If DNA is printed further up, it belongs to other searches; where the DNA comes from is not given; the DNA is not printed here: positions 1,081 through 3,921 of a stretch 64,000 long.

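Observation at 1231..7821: Clustered periplasmic redox module: CbcL-like octaheme-c/diheme-b cytochrome, TAT-exported Gfo/Idh/MocA oxidoreductase, and the transporter-ApbE fusion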

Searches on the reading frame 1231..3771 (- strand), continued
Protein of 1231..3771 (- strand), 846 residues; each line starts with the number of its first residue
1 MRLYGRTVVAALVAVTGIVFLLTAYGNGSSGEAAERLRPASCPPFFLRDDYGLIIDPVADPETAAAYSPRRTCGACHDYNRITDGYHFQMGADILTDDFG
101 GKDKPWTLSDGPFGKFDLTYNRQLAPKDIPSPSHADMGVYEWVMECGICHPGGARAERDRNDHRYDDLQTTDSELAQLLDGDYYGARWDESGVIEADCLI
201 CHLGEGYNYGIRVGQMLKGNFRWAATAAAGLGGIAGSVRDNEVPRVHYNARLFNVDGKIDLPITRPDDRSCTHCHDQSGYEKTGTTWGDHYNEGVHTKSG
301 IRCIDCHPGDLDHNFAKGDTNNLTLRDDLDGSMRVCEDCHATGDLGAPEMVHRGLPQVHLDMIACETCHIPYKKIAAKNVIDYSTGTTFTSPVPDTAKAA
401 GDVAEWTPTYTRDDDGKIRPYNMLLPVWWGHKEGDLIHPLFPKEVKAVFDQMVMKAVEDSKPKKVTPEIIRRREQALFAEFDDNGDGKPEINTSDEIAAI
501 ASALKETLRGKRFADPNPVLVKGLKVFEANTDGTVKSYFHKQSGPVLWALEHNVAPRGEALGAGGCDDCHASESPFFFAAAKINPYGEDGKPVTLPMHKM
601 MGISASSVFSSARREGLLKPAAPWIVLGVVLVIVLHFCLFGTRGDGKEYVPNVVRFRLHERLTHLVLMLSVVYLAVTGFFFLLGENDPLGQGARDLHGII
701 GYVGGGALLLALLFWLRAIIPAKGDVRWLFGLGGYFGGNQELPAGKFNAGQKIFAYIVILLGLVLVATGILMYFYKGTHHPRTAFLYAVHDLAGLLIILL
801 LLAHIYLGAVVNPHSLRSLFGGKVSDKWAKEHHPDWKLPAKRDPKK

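Call 14: find_related_loci(query=A1, collection=genome_contigs, flank=10000)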
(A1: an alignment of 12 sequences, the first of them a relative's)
Query A1 (846 aa) in genome_contigs; peptide patterns used: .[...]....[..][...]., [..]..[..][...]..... (x = any residue, [..] = any of these).
599 stretches matched a pattern (row limit reached: there are more); 560 encode a relative of the query (tblastn E <= 1e-3); the best 80 are kept; 80 distinct loci.
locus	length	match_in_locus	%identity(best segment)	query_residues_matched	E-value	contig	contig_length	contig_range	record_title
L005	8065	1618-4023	40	39-836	0e+0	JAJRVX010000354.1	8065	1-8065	MAG: Chloroflexota bacterium isolate Dive96_bin10.82 k141_3214280, whole genome shotgun sequence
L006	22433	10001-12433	38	38-845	0e+0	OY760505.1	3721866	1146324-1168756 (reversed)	MAG: Candidatus Delongbacteria bacterium isolate e048cef4-8537-4b4e-84e6-a717ce783c17 genome assembly, chromosome: 1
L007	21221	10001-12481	39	12-836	5e-180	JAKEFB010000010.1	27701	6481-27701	MAG: Chloroflexota bacterium isolate PMV_2.24 PMV_2.24.k101_81611, whole genome shotgun sequence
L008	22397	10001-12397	40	47-845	2e-179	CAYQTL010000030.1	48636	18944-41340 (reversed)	MAG TPA_asm: uncultured Thermoanaerobaculia bacterium isolate SRP332253_co2_167 genome assembly, contig: NODE_613_length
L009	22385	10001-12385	38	37-836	1e-177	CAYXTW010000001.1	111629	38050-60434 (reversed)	MAG TPA_asm: uncultured Ignavibacteriaceae bacterium isolate binchicken_co89_533 genome assembly, contig: NODE_119_lengt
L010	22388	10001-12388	38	29-836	2e-177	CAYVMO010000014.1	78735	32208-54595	MAG TPA_asm: uncultured Ignavibacteriaceae bacterium isolate SRP323688_co1_43 genome assembly, contig: NODE_637_length_7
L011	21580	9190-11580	38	40-836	3e-176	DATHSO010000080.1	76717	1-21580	MAG TPA_asm: Candidatus Methylomirabilota bacterium isolate SMAG_U16053 k141_507539, whole genome shotgun sequence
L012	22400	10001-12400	39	37-836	2e-173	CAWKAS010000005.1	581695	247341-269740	MAG: uncultured Acidobacteriota bacterium isolate MFD09779.bin.1.286 genome assembly, contig: contig_28784, whole genome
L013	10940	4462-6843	39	43-836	1e-173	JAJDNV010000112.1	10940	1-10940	MAG: Acidobacteria bacterium isolate ALSabin.176 k141_2078070, whole genome shotgun sequence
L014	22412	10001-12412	38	40-846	5e-172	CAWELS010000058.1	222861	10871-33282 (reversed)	MAG: Bryobacterales bacterium isolate MFD05684.bin.2.124 genome assembly, contig: contig_89313, whole genome shotgun seq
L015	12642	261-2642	38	43-836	2e-171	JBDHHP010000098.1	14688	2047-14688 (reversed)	MAG: Gemmatimonadota bacterium isolate M8-62_Bin_211 M8-62_Bin_211_scaffold_16443, whole genome shotgun sequence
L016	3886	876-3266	38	40-836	3e-178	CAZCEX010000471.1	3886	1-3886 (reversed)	MAG TPA_asm: uncultured Thermoanaerobaculia bacterium isolate SRP155585_co2_217 genome assembly, contig: NODE_27658_leng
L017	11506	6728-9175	37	30-845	4e-170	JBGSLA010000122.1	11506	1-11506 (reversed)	MAG: Desulfobaccales bacterium isolate JTS-AC195 k141_3673192, whole genome shotgun sequence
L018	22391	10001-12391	38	43-836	2e-169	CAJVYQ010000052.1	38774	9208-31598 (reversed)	MAG TPA_asm: uncultured Deferribacteres bacterium isolate DRR093004_bin.37_MetaBAT_v2.12.1_MAG genome assembly, contig:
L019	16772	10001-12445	39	38-836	4e-169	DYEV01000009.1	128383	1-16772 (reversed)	MAG TPA_asm: Desulfobacca sp. isolate Tomsk_58_1633 Tomsk_k141_15202, whole genome shotgun sequence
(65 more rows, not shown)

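Call 17: find_related_loci(query=window:1231-3771:-, collection=metagenome_contigs, flank=10000)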
Query window:1231-3771:- (846 aa) in metagenome_contigs; peptide patterns used: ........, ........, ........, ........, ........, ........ (x = any residue, [..] = any of these).
21 stretches matched a pattern; 4 encode a relative of the query (tblastn E <= 1e-3); 4 distinct loci.
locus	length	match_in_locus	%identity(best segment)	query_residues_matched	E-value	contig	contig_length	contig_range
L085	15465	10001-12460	56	22-841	0e+0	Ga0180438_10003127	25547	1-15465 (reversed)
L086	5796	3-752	99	597-846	1e-157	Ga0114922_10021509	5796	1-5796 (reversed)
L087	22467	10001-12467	42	35-678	9e-119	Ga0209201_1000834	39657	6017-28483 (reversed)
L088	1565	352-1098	47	403-647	1e-61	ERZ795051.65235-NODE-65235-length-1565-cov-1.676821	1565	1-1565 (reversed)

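Call 33: find_encoding_contigs(protein=P0010, flank=10000, max_places=1)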
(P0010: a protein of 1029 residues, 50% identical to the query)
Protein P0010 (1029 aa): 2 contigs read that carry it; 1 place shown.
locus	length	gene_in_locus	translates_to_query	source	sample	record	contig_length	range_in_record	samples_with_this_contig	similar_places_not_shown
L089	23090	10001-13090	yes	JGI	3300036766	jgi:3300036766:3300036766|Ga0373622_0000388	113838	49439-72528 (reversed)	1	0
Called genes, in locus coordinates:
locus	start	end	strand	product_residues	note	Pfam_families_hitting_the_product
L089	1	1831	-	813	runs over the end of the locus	PF13567:DUF4131, PF03772:Competence, PF00753:Lactamase_B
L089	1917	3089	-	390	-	-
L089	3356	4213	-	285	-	PF08450:SGL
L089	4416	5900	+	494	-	PF00474:SSF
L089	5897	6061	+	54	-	-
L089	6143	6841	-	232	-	-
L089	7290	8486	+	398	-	PF02424:ApbE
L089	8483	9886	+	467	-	PF10518:TAT_signal (faint), PF01408:GFO_IDH_MocA, PF02894:GFO_IDH_MocA_C, PF22725:GFO_IDH_MocA_C3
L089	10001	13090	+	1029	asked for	PF14522:Cytochrome_C7 (faint), PF01292:Ni_hydr_CYTB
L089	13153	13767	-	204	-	PF12728:HTH_17, PF00072:Response_reg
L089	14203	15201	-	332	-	PF07963:N_methyl, PF07596:SBP_bac_10 (weak)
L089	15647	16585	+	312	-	PF01408:GFO_IDH_MocA, PF02894:GFO_IDH_MocA_C, PF22725:GFO_IDH_MocA_C3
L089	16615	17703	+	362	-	PF00465:Fe-ADH, PF13685:Fe-ADH_2, PF01761:DHQ_synthase, PF24621:DHQS_C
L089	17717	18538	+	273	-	PF00515:TPR_1 (faint), PF14559:TPR_19, PF13432:TPR_16 (weak), PF14559:TPR_19 (weak), PF13432:TPR_16, PF14559:TPR_19 (weak), PF13424:TPR_12 (weak), PF13432:TPR_16, +15 more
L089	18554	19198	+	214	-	-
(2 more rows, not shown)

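Call 34: find_encoding_contigs(protein=P0013, flank=10000, max_places=1)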
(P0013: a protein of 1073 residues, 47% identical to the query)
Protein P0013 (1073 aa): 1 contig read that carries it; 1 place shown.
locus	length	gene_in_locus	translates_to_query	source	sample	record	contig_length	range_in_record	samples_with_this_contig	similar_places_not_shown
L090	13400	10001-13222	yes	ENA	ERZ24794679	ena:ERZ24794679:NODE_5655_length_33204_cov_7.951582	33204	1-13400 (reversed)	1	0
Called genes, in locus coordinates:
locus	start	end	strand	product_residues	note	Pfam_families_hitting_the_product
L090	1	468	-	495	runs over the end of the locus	PF02321:OEP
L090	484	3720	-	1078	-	PF00873:ACR_tran, PF02355:SecD_SecF_C (faint), PF03176:MMPL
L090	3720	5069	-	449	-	PF25917:BSH_RND (weak), PF25973:BSH_CzcB (faint)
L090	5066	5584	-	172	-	PF22381:Staph_reg_Sar_Rot (faint), PF01047:MarR, PF12802:MarR_2, PF13463:HTH_27 (weak), PF01978:TrmB (weak), PF09339:HTH_IclR (weak), PF01325:Fe_dep_repress, PF13412:HTH_24 (weak)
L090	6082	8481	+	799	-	PF01566:Nramp, PF02424:ApbE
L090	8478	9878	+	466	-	PF01408:GFO_IDH_MocA, PF22725:GFO_IDH_MocA_C3, PF02894:GFO_IDH_MocA_C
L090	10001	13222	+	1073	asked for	PF22113:Mtrc-MtrF_II-IV_dom (faint), PF14522:Cytochrome_C7 (faint), PF01292:Ni_hydr_CYTB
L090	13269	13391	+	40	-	-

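Call 35: find_encoding_contigs(protein=P0019, flank=10000, max_places=1)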
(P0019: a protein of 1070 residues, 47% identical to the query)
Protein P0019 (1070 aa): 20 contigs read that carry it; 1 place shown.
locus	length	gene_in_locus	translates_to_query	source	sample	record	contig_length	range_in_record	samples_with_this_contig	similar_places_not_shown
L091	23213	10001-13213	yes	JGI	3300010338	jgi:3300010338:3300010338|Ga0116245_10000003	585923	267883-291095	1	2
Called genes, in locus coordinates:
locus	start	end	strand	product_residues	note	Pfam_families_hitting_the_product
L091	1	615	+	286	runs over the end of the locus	-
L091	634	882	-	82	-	-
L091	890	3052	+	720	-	PF08307:Glyco_hydro_98C (weak)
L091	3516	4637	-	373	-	PF07963:N_methyl, PF07596:SBP_bac_10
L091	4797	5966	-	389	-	PF00356:LacI, PF00532:Peripla_BP_1, PF13377:Peripla_BP_3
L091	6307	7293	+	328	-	PF05359:DUF748 (faint), PF00691:OmpA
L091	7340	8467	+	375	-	PF02424:ApbE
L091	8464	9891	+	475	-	PF01408:GFO_IDH_MocA, PF02894:GFO_IDH_MocA_C, PF22725:GFO_IDH_MocA_C3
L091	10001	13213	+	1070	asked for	PF14522:Cytochrome_C7 (faint), PF14537:Cytochrom_c3_2 (faint), PF01292:Ni_hydr_CYTB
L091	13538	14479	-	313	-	PF01208:URO-D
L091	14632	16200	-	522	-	PF13372:Alginate_exp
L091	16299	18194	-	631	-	PF00474:SSF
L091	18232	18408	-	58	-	PF28215:Symport_access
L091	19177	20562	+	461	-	PF01408:GFO_IDH_MocA, PF19051:GFO_IDH_MocA_C2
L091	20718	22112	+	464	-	PF01408:GFO_IDH_MocA, PF19051:GFO_IDH_MocA_C2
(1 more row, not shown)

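Call 58: predict_structure(alignment_id=A4)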
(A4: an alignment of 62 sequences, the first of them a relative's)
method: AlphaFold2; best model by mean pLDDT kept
length: 846 residues; sequences in the alignment: 62
mean_pLDDT: 90.1   pTM: 0.83
mean pLDDT of the five models: 90.1, 88.4, 87.8, 87.1, 84.2
residues with pLDDT >= 90: 564; 70-90: 239; 50-70: 37; < 50: 6
segments of 3 or more residues with pLDDT < 50: 28-32
pLDDT, mean of each block of 10 residues (from residue 1): 72 86 63 56 93 97 96 94 92 88 90 87 94 96 90 94 97 96 97 96 92 96 97 98 97 96 90 87 82 88 88 86 82 91 93 85 94 83 89 73 88 93 94 96 95 95 96 94 89 96 97 97 97 96 91 91 92 93 93 95 93 93 96 91 74 90 94 96 90 94 97 93 86 69 77 94 97 88 93 97 91 84 88 81 57
secondary structure, 60 per line:
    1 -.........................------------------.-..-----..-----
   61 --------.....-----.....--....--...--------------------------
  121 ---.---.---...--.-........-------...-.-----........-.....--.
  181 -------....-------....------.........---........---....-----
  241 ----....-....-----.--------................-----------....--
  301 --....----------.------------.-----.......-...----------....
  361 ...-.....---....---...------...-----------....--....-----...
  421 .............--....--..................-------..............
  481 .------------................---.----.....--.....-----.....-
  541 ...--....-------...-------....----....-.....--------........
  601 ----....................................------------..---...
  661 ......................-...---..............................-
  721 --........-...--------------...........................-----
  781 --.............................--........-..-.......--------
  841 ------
elements in order (helices of 4 or more, strands of 3 or more residues): H2-26 H69-73 H79-83 H86-89 H139-146 H165-171 H173-177 H188-191 H199-202 H209-217 H221-228 E232-235 E245-248 H268-283 H295-298 H303-306 H336-342 H357-362 H365-369 E373-376 E380-382 E389-391 E403-406 E409-412 E418-433 E436-439 H442-459 H467-481 H494-508 E518-522 E525-529 E535-539 E546-549 H567-570 H575-578 E580-584 E593-596 H597-600 H605-640 H658-682 H690-719 H723-730 H749-775 H783-811 H814-821 H826-832

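Call 63: fold_search(model_id=the predicted structure, library=pdb)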
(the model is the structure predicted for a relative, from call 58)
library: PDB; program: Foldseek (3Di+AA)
matches with E <= 10: 429; with E <= 0.001: 1
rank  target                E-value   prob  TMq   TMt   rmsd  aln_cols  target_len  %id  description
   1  1kqf_C                5.6e-09  1.00  0.20  0.73   4.1       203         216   29  FORMATE DEHYDROGENASE N FROM E. COLI (released 2002-03-15)
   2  8jd0_3                6.8e-02  0.30  0.13  0.14  28.2       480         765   11  Cryo-EM structure of mGlu2-mGlu3 heterodimer in presence of NAM563 (released 2023-06-21)
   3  7c7s_A                2.0e-01  0.10  0.10  0.11  21.9       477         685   13  Cryo-EM structure of the CGP54626-bound human GABA(B) receptor in inactive state. (released 2020-07-01)
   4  7mts_B                2.1e-01  0.25  0.14  0.15  29.6       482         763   12  CryoEM Structure of mGlu2 - Gi Complex (released 2021-07-07)
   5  7m3j_B                2.4e-01  0.09  0.10  0.10  30.3       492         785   11  Asymmetric Activation of the Calcium Sensing Receptor Homodimer (released 2021-06-30)
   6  9fq7_3G               2.5e-01  0.72  0.12  0.25   8.3       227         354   12  Perkinsus marinus Respiratory supercomplex CII2CIII2CIV2 in c1 sate (released 2025-07-02)
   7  7epd_B                2.9e-01  0.14  0.12  0.12  28.2       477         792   10  Cryo-EM structure of inactive mGlu2-7 heterodimer (released 2021-06-23)
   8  8hcr_G                3.1e-01  0.60  0.12  0.37   8.9       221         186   12  Cryo-EM structure of the Mycobacterium tuberculosis cytochrome bcc:aa3 supercomplex and a novel inhibitor targeting su (released 2023-05-03)
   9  8qqk_C                4.4e-01  0.57  0.12  0.37   9.2       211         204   10  Cryo-EM structure of E. coli cytochrome bo3 quinol oxidase assembled in peptidiscs (released 2024-04-24)
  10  3b96                  4.6e-01  0.06  0.08  0.11  21.1       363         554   13  Structural Basis for Substrate Fatty-Acyl Chain Specificity: Crystal Structure of Human Very-Long-Chain Acyl-CoA Dehydro (released 2008-02-12)
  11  9qef_J                4.8e-01  0.54  0.12  0.38   9.0       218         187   10  Respiratory supercomplex from Mycobacterium smegmatis with decylubiquinone (released 2026-01-21)
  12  7e1v_S                4.8e-01  0.51  0.12  0.38   9.7       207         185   12  Cryo-EM structure of apo hybrid respiratory supercomplex consisting of Mycobacterium tuberculosis complexIII and Mycob (released 2021-10-13)
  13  7s7g                  5.3e-01  0.06  0.08  0.11  21.7       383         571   12  Crystal Structure Analysis of Human VLCAD (released 2022-09-28)
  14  7e1v_G                5.6e-01  0.51  0.13  0.40   8.3       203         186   12  Cryo-EM structure of apo hybrid respiratory supercomplex consisting of Mycobacterium tuberculosis complexIII and Mycob (released 2021-10-13)
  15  6hu9_c                5.6e-01  0.41  0.13  0.30   8.6       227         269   14  III2-IV2 mitochondrial respiratory supercomplex from S. cerevisiae (released 2018-12-26)
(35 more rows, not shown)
